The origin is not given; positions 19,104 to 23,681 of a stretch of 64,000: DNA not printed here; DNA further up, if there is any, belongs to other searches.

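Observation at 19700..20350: Tandem 27-aa repeats in the C-terminal part of the J-like tail tip protein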

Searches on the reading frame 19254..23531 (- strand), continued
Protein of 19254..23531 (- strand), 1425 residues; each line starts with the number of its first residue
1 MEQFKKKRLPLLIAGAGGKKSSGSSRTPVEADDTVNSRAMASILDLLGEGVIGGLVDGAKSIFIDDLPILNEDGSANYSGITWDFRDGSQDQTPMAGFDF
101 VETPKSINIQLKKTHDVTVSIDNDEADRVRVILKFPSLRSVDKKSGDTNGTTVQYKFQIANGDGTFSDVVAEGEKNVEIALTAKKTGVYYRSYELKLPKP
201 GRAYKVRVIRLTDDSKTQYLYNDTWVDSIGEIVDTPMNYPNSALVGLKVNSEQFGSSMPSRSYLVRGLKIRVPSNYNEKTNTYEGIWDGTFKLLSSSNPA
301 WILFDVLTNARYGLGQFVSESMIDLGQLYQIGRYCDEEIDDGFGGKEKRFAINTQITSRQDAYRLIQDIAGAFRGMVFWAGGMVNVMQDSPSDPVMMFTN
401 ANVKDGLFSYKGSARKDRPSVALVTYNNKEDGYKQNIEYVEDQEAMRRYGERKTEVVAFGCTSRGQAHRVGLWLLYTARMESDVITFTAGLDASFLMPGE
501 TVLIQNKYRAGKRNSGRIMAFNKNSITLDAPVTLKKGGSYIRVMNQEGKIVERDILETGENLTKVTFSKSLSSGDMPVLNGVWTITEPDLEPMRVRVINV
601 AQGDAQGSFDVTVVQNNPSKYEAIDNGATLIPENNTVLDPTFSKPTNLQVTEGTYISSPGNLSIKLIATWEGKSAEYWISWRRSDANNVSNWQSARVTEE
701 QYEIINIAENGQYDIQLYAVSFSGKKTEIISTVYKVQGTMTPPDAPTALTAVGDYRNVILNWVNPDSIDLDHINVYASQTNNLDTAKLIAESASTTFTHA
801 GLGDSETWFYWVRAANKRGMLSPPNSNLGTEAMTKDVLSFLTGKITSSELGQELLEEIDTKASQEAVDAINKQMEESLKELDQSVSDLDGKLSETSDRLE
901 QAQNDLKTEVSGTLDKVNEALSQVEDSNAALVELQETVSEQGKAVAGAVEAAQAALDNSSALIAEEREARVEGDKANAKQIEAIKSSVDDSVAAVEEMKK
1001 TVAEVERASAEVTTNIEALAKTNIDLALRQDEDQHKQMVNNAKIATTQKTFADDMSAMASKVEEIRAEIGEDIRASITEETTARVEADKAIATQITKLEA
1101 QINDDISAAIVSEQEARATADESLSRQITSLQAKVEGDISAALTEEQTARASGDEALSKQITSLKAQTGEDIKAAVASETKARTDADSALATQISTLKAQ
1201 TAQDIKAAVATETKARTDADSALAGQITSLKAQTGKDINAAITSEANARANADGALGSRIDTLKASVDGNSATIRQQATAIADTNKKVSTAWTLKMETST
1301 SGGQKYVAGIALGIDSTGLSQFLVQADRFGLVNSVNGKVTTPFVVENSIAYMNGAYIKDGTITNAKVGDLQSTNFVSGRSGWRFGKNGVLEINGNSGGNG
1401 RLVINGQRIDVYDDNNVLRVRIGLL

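Call 13: find_homologous_proteins(query=window:19254-23531:-, max_evalue=1e-50)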
Query window:19254-23531:- (1425 aa): 7622 proteins with E <= 1e-50 among 8000 candidates; the best 120 are listed.
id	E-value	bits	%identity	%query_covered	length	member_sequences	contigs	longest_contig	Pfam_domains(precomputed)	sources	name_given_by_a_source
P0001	0.0e+0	2955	94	100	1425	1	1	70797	PF24801.2,PF13550.14,PF09327.17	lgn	-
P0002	0.0e+0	2955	94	100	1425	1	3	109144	PF24801.2,PF13550.14,PF09327.17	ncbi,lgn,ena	ncbi:TPA: phage tail protein [Escherichia coli]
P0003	0.0e+0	2953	94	100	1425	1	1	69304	PF24801.2,PF13550.14,PF09327.17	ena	-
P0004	0.0e+0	2953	94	100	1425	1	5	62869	PF24801.2,PF13550.14,PF09327.17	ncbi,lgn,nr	ncbi:DUF1983 domain-containing protein [Escherichia coli]|nr:DUF1983 domain-containing protein [Esch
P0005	0.0e+0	2950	93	100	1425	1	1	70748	PF24801.2,PF13550.14,PF09327.17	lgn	-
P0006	0.0e+0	2949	93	100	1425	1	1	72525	PF24801.2,PF13550.14,PF09327.17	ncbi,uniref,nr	ncbi:phage tail protein [Escherichia coli]|uniref:phage tail tip fiber protein n=1 Tax=Escherichia c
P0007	0.0e+0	2914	92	100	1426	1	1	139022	PF24801.2,PF13550.14,PF09327.17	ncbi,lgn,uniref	ncbi:phage tail protein [Escherichia coli]|uniref:phage tail tip fiber protein n=1 Tax=Escherichia c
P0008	0.0e+0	2910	92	100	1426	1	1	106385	PF24801.2,PF13550.14,PF09327.17,PF00041.28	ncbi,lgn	ncbi:phage tail tip fiber protein [Escherichia coli O5:H11]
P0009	0.0e+0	2908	92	100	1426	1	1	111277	PF24801.2,PF13550.14,PF09327.17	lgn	-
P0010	0.0e+0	2908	92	100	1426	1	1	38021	PF24801.2,PF13550.14,PF09327.17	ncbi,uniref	ncbi:phage tail protein [Escherichia coli]|uniref:phage tail tip fiber protein n=1 Tax=Escherichia c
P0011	0.0e+0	2908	92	100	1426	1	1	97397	PF24801.2,PF13550.14,PF09327.17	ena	-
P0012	0.0e+0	2908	92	100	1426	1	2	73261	PF24801.2,PF13550.14,PF09327.17,PF00041.28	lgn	-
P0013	0.0e+0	2908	92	100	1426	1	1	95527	PF24801.2,PF13550.14,PF09327.17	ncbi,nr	ncbi:DUF1983 domain-containing protein [Escherichia coli]|nr:DUF1983 domain-containing protein [Esch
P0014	0.0e+0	2907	92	100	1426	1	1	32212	PF24801.2,PF13550.14,PF09327.17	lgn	-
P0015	0.0e+0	2906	92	100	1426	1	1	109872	PF24801.2,PF13550.14,PF09327.17,PF00041.28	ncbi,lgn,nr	ncbi:DUF1983 domain-containing protein [Escherichia coli]|nr:DUF1983 domain-containing protein [Esch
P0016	0.0e+0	2906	92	100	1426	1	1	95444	PF24801.2,PF13550.14,PF09327.17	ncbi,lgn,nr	ncbi:TPA: DUF1983 domain-containing protein [Escherichia coli]|nr:DUF1983 domain-containing protein 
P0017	0.0e+0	2876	91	100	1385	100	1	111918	PF24801.2,PF13550.14,PF09327.17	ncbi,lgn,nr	ncbi:DUF1983 domain-containing protein [Salmonella enterica]|nr:DUF1983 domain-containing protein [S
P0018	0.0e+0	2827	92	98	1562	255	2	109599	PF24801.2,PF13550.14,PF09327.17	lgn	-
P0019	0.0e+0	2790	90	98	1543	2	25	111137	PF24801.2,PF13550.14,PF09327.17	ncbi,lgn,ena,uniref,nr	ncbi:phage tail tip fiber protein [Klebsiella aerogenes]|uniref:phage tail tip fiber protein n=1 Tax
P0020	0.0e+0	2780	90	98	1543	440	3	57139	PF24801.2,PF13550.14,PF09327.17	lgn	-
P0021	0.0e+0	2741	85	100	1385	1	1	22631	PF24801.2,PF13550.14,PF09327.17,PF00041.28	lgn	-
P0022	0.0e+0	2740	85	100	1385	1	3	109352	PF24801.2,PF13550.14,PF09327.17,PF00041.28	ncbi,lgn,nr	ncbi:phage tail protein [Escherichia coli]|nr:DUF1983 domain-containing protein [Escherichia coli]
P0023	0.0e+0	2739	85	100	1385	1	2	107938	PF24801.2,PF13550.14,PF09327.17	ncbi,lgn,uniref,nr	ncbi:phage tail protein [Escherichia coli]|uniref:phage tail protein n=1 Tax=Escherichia coli TaxID=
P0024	0.0e+0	2732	77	100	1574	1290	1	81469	PF24801.2,PF13550.14,PF09327.17,PF00041.28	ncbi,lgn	ncbi:TPA: phage tail protein [Escherichia coli]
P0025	0.0e+0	2718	76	100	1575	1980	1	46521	PF24801.2,PF13550.14,PF09327.17,PF00041.28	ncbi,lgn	ncbi:TPA: phage tail protein [Escherichia coli]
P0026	0.0e+0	2715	84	100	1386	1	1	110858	PF24801.2,PF13550.14,PF09327.17,PF00041.28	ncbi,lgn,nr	ncbi:DUF1983 domain-containing protein [Escherichia coli]|nr:DUF1983 domain-containing protein [Esch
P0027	0.0e+0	2714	85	100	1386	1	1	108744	PF24801.2,PF13550.14,PF09327.17,PF00041.28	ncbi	ncbi:phage tail protein [Escherichia coli]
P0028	0.0e+0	2713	85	100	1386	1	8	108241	PF24801.2,PF13550.14,PF09327.17,PF00041.28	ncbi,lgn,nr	ncbi:DUF1983 domain-containing protein [Escherichia coli]|nr:DUF1983 domain-containing protein [Esch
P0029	0.0e+0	2713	85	100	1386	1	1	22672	PF24801.2,PF13550.14,PF09327.17,PF00041.28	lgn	-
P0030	0.0e+0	2712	85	100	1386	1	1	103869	PF24801.2,PF13550.14,PF09327.17,PF00041.28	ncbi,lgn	ncbi:DUF1983 domain-containing protein [Escherichia coli O11:H6]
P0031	0.0e+0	2711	85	100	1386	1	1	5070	PF24801.2,PF13550.14,PF09327.17,PF00041.28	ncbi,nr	ncbi:host specificity protein J [Escherichia coli O73]|nr:host specificity protein J [Escherichia co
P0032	0.0e+0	2711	85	100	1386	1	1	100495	PF24801.2,PF13550.14,PF09327.17,PF00041.28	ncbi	ncbi:phage tail protein [Escherichia coli]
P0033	0.0e+0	2711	85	100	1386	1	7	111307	PF24801.2,PF13550.14,PF09327.17,PF00041.28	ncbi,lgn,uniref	ncbi:phage tail protein [Escherichia coli]|uniref:phage tail protein n=1 Tax=Escherichia coli TaxID=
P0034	0.0e+0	2711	85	100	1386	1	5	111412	PF24801.2,PF13550.14,PF09327.17,PF00041.28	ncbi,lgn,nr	ncbi:DUF1983 domain-containing protein [Escherichia coli]|nr:DUF1983 domain-containing protein [Esch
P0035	0.0e+0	2711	85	100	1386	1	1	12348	PF24801.2,PF13550.14,PF09327.17,PF00041.28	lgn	-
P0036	0.0e+0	2710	85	100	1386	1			PF24801.2,PF13550.14,PF09327.17,PF00041.28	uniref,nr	uniref:Host specificity protein J n=1 Tax=Escherichia coli TaxID=562 RepID=A0A141BR93_ECOLX|nr:phage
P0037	0.0e+0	2710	85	100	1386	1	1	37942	PF24801.2,PF13550.14,PF09327.17,PF00041.28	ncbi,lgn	ncbi:TPA: phage tail protein [Escherichia coli]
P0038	0.0e+0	2710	85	100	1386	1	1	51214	PF24801.2,PF13550.14,PF09327.17,PF00041.28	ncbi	ncbi:TPA: phage tail protein [Escherichia coli]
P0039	0.0e+0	2710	85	100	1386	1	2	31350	PF24801.2,PF13550.14,PF09327.17,PF00041.28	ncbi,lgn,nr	ncbi:DUF1983 domain-containing protein [Escherichia coli]|nr:DUF1983 domain-containing protein [Esch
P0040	0.0e+0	2710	85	100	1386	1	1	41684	PF24801.2,PF13550.14,PF09327.17,PF00041.28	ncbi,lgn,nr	ncbi:TPA: DUF1983 domain-containing protein [Escherichia coli]|nr:DUF1983 domain-containing protein 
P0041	0.0e+0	2709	85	100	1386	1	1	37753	PF24801.2,PF13550.14,PF09327.17,PF00041.28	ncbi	-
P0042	0.0e+0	2709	85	100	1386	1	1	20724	PF24801.2,PF13550.14,PF09327.17,PF00041.28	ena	-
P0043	0.0e+0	2709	85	100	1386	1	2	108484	PF24801.2,PF13550.14,PF09327.17,PF00041.28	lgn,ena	-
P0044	0.0e+0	2709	85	100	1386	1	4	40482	PF24801.2,PF13550.14,PF09327.17,PF00041.28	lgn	-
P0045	0.0e+0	2709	85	100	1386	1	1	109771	PF24801.2,PF13550.14,PF09327.17,PF00041.28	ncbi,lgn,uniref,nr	ncbi:phage tail protein [Escherichia coli]|uniref:phage tail protein n=1 Tax=Escherichia coli TaxID=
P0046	0.0e+0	2709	85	100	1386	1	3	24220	PF24801.2,PF13550.14,PF09327.17,PF00041.28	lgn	-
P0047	0.0e+0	2708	85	100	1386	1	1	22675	PF24801.2,PF13550.14,PF09327.17,PF00041.28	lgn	-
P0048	0.0e+0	2708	85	100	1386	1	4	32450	PF24801.2,PF13550.14,PF09327.17,PF00041.28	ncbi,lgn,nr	ncbi:DUF1983 domain-containing protein [Escherichia coli]|nr:DUF1983 domain-containing protein [Esch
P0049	0.0e+0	2708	84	100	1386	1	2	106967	PF24801.2,PF13550.14,PF09327.17,PF00041.28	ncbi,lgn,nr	ncbi:TPA: DUF1983 domain-containing protein [Escherichia coli]|nr:DUF1983 domain-containing protein 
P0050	0.0e+0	2708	84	100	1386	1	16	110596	PF24801.2,PF13550.14,PF09327.17,PF00041.28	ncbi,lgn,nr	ncbi:TPA: phage tail protein [Escherichia coli]|nr:phage tail protein [Escherichia coli] HBC5395067.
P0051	0.0e+0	2708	84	100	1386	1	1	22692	PF24801.2,PF13550.14,PF09327.17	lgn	-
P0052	0.0e+0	2708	84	100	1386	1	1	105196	PF24801.2,PF13550.14,PF09327.17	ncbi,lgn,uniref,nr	ncbi:phage tail protein (plasmid) [Escherichia coli]|uniref:phage tail protein n=1 Tax=Escherichia c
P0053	0.0e+0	2708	85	100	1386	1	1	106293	PF24801.2,PF13550.14,PF09327.17,PF00041.28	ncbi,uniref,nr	ncbi:phage tail protein [Escherichia coli]|uniref:phage tail protein n=1 Tax=Escherichia coli TaxID=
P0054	0.0e+0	2708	85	100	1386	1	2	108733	PF24801.2,PF13550.14,PF09327.17,PF00041.28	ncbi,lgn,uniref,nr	ncbi:TPA: DUF1983 domain-containing protein [Escherichia coli]|uniref:DUF1983 domain-containing prot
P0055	0.0e+0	2708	85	100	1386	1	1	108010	PF24801.2,PF13550.14,PF09327.17,PF00041.28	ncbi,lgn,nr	ncbi:phage tail protein [Escherichia coli]|nr:phage tail protein [Escherichia coli]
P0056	0.0e+0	2707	85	100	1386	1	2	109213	PF24801.2,PF13550.14,PF09327.17,PF00041.28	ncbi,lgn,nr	ncbi:TPA: DUF1983 domain-containing protein [Escherichia coli]|nr:DUF1983 domain-containing protein 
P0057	0.0e+0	2707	85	100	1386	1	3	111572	PF24801.2,PF13550.14,PF09327.17,PF00041.28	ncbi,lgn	ncbi:phage tail protein [Escherichia coli]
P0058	0.0e+0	2707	85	100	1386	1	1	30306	PF24801.2,PF13550.14,PF09327.17,PF00041.28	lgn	-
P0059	0.0e+0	2707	85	100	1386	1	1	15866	PF24801.2,PF13550.14,PF09327.17,PF00041.28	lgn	-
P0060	0.0e+0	2707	84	100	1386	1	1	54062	PF24801.2,PF13550.14,PF09327.17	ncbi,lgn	ncbi:TPA: phage tail protein [Escherichia coli]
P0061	0.0e+0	2707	85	100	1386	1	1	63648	PF24801.2,PF13550.14,PF09327.17,PF00041.28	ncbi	-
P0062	0.0e+0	2707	85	100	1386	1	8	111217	PF24801.2,PF13550.14,PF09327.17,PF00041.28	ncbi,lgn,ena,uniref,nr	ncbi:phage tail protein [Escherichia marmotae]|uniref:phage tail protein n=1 Tax=Escherichia marmota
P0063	0.0e+0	2707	85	100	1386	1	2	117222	PF24801.2,PF13550.14,PF09327.17,PF00041.28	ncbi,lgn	-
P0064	0.0e+0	2706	85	100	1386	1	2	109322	PF24801.2,PF13550.14,PF09327.17,PF00041.28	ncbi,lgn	ncbi:phage tail protein [Escherichia coli]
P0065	0.0e+0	2706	85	100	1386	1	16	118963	PF24801.2,PF13550.14,PF09327.17,PF00041.28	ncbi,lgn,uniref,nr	ncbi:TPA: phage tail protein [Escherichia coli]|uniref:phage tail protein n=1 Tax=Escherichia coli T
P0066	0.0e+0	2706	85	100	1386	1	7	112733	PF24801.2,PF13550.14,PF09327.17,PF00041.28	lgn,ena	-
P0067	0.0e+0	2706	84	100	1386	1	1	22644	PF24801.2,PF13550.14,PF09327.17,PF00041.28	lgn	-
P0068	0.0e+0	2706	85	100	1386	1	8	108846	PF24801.2,PF13550.14,PF09327.17,PF00041.28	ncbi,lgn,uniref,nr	ncbi:DUF1983 domain-containing protein [Escherichia coli]|uniref:phage tail protein n=1 Tax=Escheric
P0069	0.0e+0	2706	84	100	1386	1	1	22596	PF24801.2,PF13550.14,PF09327.17,PF00041.28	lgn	-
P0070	0.0e+0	2706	85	100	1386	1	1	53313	PF24801.2,PF13550.14,PF09327.17,PF00041.28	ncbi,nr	ncbi:DUF1983 domain-containing protein [Escherichia coli]|nr:DUF1983 domain-containing protein [Esch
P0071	0.0e+0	2706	85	100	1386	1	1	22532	PF24801.2,PF13550.14,PF09327.17,PF00041.28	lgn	-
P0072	0.0e+0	2705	84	100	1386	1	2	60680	PF24801.2,PF13550.14,PF09327.17,PF00041.28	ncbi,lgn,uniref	ncbi:phage tail protein [Escherichia coli]|uniref:phage tail protein n=1 Tax=Escherichia coli TaxID=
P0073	0.0e+0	2705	84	100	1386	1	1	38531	PF24801.2,PF13550.14,PF09327.17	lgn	-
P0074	0.0e+0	2705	85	100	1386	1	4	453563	PF24801.2,PF13550.14,PF09327.17,PF00041.28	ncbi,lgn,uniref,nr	ncbi:TPA: DUF1983 domain-containing protein [Escherichia coli]|uniref:phage tail protein n=1 Tax=Esc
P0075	0.0e+0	2705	85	100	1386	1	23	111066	PF24801.2,PF13550.14,PF09327.17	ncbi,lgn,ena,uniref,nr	ncbi:phage tail protein [Escherichia coli]|uniref:phage tail protein n=1 Tax=Escherichia coli TaxID=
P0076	0.0e+0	2705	85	100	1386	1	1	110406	PF24801.2,PF13550.14,PF09327.17,PF00041.28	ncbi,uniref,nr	ncbi:phage tail protein [Escherichia coli]|uniref:phage tail protein n=1 Tax=Escherichia coli TaxID=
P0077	0.0e+0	2704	85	100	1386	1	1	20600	PF24801.2,PF13550.14,PF09327.17,PF00041.28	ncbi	-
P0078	0.0e+0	2704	85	100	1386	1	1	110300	PF24801.2,PF13550.14,PF09327.17,PF00041.28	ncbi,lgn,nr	ncbi:TPA: DUF1983 domain-containing protein [Escherichia coli]|nr:DUF1983 domain-containing protein 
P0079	0.0e+0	2704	85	100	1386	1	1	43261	PF24801.2,PF13550.14,PF09327.17,PF00041.28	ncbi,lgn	ncbi:TPA: phage tail protein [Escherichia coli]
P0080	0.0e+0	2704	84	100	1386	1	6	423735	PF24801.2,PF13550.14,PF09327.17,PF00041.28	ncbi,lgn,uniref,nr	ncbi:host specificity protein J [Escherichia coli H605]|uniref:Host specificity protein J n=1 Tax=Es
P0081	0.0e+0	2704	85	100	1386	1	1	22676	PF24801.2,PF13550.14,PF09327.17,PF00041.28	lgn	-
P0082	0.0e+0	2704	85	100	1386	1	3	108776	PF24801.2,PF13550.14,PF09327.17,PF00041.28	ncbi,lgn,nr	ncbi:phage tail protein [Escherichia coli]|nr:phage tail protein [Escherichia coli] MED9025941.1 pha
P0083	0.0e+0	2704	85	100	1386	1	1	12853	PF24801.2,PF13550.14,PF09327.17,PF00041.28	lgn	-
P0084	0.0e+0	2704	85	100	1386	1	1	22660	PF24801.2,PF13550.14,PF09327.17,PF00041.28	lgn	-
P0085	0.0e+0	2704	85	100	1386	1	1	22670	PF24801.2,PF13550.14,PF09327.17,PF00041.28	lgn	-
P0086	0.0e+0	2704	85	100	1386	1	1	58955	PF24801.2,PF13550.14,PF09327.17,PF00041.28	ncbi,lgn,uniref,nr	ncbi:phage tail protein [Escherichia ruysiae]|uniref:phage tail protein n=1 Tax=Escherichia ruysiae 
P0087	0.0e+0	2704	85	100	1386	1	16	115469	PF24801.2,PF13550.14,PF09327.17,PF00041.28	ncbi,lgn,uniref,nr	ncbi:DUF1983 domain-containing protein [Escherichia coli]|uniref:phage tail protein n=1 Tax=Escheric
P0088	0.0e+0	2704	84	100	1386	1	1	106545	PF24801.2,PF13550.14,PF09327.17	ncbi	ncbi:TPA: phage tail protein [Escherichia coli]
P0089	0.0e+0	2703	84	100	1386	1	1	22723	PF24801.2,PF13550.14,PF09327.17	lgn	-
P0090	0.0e+0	2703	85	100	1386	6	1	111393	PF24801.2,PF13550.14,PF09327.17,PF00041.28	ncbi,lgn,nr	ncbi:TPA: DUF1983 domain-containing protein [Escherichia coli]|nr:DUF1983 domain-containing protein 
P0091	0.0e+0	2703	85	100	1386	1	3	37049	PF24801.2,PF13550.14,PF09327.17,PF00041.28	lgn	-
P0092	0.0e+0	2703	84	100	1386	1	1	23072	PF24801.2,PF13550.14,PF09327.17,PF00041.28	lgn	-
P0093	0.0e+0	2703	84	100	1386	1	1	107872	PF24801.2,PF13550.14,PF09327.17,PF00041.28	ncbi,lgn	ncbi:DUF1983 domain-containing protein [Escherichia coli]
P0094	0.0e+0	2703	84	100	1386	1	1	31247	PF24801.2,PF13550.14,PF09327.17,PF00041.28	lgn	-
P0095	0.0e+0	2703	84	100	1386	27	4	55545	PF24801.2,PF13550.14,PF09327.17,PF00041.28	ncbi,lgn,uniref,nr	ncbi:TPA: DUF1983 domain-containing protein [Escherichia coli]|uniref:phage tail protein n=1 Tax=Esc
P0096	0.0e+0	2703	85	100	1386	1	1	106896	PF24801.2,PF13550.14,PF09327.17,PF00041.28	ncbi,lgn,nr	ncbi:phage tail protein [Escherichia marmotae]|nr:phage tail protein [Escherichia marmotae]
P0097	0.0e+0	2703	84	100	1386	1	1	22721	PF24801.2,PF13550.14,PF09327.17,PF00041.28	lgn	-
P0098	0.0e+0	2702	85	100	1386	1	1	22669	PF24801.2,PF13550.14,PF09327.17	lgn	-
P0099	0.0e+0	2702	84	100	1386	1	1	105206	PF24801.2,PF13550.14,PF09327.17,PF00041.28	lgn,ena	-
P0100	0.0e+0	2702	84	100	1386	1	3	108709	PF24801.2,PF13550.14,PF09327.17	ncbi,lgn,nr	ncbi:phage tail protein (plasmid) [Escherichia coli]|nr:DUF1983 domain-containing protein [Escherich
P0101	0.0e+0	2702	84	100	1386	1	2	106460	PF24801.2,PF13550.14,PF09327.17,PF00041.28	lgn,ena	-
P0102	0.0e+0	2702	84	100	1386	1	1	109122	PF24801.2,PF13550.14,PF09327.17,PF00041.28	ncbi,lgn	ncbi:phage tail protein [Escherichia coli O117:H4]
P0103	0.0e+0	2702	84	100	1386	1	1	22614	PF24801.2,PF13550.14,PF09327.17,PF00041.28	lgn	-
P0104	0.0e+0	2701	84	100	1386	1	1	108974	PF24801.2,PF13550.14,PF09327.17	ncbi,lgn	-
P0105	0.0e+0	2701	85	100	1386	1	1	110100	PF24801.2,PF13550.14,PF09327.17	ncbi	ncbi:phage tail protein [Escherichia coli]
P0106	0.0e+0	2701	84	100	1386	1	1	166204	PF24801.2,PF13550.14,PF09327.17,PF00041.28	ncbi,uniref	ncbi:phage tail protein (plasmid) [Escherichia marmotae]|uniref:phage tail protein n=1 Tax=Escherich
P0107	0.0e+0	2701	85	100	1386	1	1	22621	PF24801.2,PF13550.14,PF09327.17,PF00041.28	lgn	-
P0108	0.0e+0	2701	84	100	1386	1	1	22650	PF24801.2,PF13550.14,PF09327.17,PF00041.28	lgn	-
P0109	0.0e+0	2700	84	100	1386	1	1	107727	PF24801.2,PF13550.14,PF09327.17,PF00041.28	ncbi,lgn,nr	ncbi:TPA: DUF1983 domain-containing protein [Escherichia coli]|nr:DUF1983 domain-containing protein 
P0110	0.0e+0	2700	84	100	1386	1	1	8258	PF24801.2,PF13550.14,PF09327.17,PF00041.28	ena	-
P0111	0.0e+0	2700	82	100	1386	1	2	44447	PF24801.2,PF13550.14,PF09327.17,PF00041.28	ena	-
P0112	0.0e+0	2699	84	100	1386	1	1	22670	PF24801.2,PF13550.14,PF09327.17,PF00041.28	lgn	-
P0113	0.0e+0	2699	84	100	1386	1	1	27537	PF24801.2,PF13550.14,PF09327.17,PF00041.28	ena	-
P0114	0.0e+0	2699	84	100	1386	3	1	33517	PF24801.2,PF13550.14,PF09327.17,PF00041.28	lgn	-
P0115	0.0e+0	2699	84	100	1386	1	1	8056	PF24801.2,PF13550.14,PF09327.17,PF00041.28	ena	-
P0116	0.0e+0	2699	84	100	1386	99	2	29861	PF24801.2,PF13550.14,PF09327.17,PF00041.28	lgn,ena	-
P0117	0.0e+0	2696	96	90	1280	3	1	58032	PF24801.2,PF13550.14,PF09327.17,PF00041.28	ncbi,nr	ncbi:DUF1983 domain-containing protein, partial [Salmonella enterica subsp. enterica]|nr:DUF1983 dom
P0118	0.0e+0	2692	84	100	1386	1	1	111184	PF24801.2,PF13550.14,PF09327.17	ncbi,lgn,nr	ncbi:TPA: DUF1983 domain-containing protein [Escherichia coli]|nr:DUF1983 domain-containing protein 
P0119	0.0e+0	2680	92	92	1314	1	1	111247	PF24801.2,PF13550.14,PF09327.17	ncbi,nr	ncbi:TPA: DUF1983 domain-containing protein, partial [Escherichia coli]|nr:DUF1983 domain-containing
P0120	0.0e+0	2674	79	100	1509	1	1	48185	PF24801.2,PF13550.14,PF09327.17,PF00041.28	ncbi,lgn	ncbi:TPA: phage tail protein [Escherichia coli]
